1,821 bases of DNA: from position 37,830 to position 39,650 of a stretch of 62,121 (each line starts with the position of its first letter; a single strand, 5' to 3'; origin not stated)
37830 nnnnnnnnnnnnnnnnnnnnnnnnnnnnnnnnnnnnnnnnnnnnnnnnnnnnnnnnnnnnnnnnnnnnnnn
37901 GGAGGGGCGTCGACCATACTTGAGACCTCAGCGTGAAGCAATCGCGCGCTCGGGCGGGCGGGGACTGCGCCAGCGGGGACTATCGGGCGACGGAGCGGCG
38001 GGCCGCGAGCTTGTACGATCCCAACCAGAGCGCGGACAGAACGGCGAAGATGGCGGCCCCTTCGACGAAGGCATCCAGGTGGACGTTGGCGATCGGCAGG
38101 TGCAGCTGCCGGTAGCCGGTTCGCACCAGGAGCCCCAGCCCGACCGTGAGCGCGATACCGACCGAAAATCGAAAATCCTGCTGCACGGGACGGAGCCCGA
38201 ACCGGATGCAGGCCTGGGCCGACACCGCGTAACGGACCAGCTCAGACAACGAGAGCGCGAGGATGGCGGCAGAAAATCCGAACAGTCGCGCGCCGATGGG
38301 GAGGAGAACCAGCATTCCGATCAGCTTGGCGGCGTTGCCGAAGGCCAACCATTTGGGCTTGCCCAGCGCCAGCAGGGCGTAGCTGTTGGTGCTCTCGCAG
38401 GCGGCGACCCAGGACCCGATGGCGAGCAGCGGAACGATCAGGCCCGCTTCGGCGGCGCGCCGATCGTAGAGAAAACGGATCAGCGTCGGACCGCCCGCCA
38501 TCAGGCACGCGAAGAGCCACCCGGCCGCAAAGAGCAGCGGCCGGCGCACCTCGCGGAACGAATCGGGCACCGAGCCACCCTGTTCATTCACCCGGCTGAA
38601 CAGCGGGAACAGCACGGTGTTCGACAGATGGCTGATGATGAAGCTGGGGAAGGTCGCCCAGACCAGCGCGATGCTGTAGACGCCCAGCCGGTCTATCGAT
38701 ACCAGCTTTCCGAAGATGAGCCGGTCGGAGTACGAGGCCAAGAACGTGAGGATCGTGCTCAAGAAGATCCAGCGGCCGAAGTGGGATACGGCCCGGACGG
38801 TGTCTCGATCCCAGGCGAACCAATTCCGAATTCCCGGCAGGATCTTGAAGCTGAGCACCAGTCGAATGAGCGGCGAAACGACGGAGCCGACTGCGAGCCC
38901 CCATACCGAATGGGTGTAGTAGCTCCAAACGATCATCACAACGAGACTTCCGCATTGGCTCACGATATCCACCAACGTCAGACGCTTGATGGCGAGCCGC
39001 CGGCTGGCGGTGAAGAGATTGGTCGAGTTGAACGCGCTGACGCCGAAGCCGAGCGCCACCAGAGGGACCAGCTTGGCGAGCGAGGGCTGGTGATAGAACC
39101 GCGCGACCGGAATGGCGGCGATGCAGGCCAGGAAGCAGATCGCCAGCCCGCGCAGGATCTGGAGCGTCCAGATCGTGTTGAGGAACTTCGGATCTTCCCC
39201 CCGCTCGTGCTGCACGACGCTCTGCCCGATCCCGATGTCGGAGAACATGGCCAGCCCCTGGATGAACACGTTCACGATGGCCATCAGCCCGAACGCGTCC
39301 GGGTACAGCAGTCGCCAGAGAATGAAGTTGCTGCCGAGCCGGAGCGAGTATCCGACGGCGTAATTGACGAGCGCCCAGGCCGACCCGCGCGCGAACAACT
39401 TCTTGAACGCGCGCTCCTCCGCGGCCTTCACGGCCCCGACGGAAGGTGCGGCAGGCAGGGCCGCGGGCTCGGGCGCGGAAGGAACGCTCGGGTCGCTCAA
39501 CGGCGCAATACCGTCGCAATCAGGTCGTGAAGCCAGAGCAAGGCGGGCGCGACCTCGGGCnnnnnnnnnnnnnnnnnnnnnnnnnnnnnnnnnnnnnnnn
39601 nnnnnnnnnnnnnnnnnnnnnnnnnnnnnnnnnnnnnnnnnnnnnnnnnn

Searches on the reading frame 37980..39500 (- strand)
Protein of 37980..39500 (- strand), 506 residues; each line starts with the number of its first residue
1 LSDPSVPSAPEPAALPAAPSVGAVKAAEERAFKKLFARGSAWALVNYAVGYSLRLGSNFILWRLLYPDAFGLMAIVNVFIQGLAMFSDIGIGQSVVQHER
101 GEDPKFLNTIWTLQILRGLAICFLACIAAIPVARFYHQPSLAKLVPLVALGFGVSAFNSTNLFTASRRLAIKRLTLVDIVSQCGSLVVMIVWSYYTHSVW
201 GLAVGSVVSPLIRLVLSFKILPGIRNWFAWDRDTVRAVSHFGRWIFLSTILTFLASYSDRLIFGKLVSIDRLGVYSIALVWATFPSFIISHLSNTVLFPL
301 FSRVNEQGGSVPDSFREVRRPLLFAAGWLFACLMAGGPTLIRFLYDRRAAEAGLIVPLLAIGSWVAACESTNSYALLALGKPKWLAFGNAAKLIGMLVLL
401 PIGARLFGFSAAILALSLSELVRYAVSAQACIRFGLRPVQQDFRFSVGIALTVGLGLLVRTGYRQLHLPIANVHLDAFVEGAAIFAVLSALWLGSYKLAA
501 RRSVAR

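Call 18: search_protein_families(library=ncbifam, max_evalue=1, proteins=[window:37980-39500:-])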
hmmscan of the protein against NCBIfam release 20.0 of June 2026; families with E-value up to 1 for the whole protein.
window:37980-39500:- (506 aa): 3 families
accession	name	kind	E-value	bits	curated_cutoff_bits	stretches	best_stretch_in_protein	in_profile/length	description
NF007773.0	PRK10459.1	equivalog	2.3e-35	122.6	273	1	34-459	5-430/492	MOP flippase family protein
NF047674.1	TeichurnBiosyTuaB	equivalog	1.2e-30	107.1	580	1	33-387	5-358/469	teichuronic acid biosynthesis protein TuaB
NF058658.1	Oglyco_Wzx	exception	1e-23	84.2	720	1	29-403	3-379/478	O-glycosylation flippase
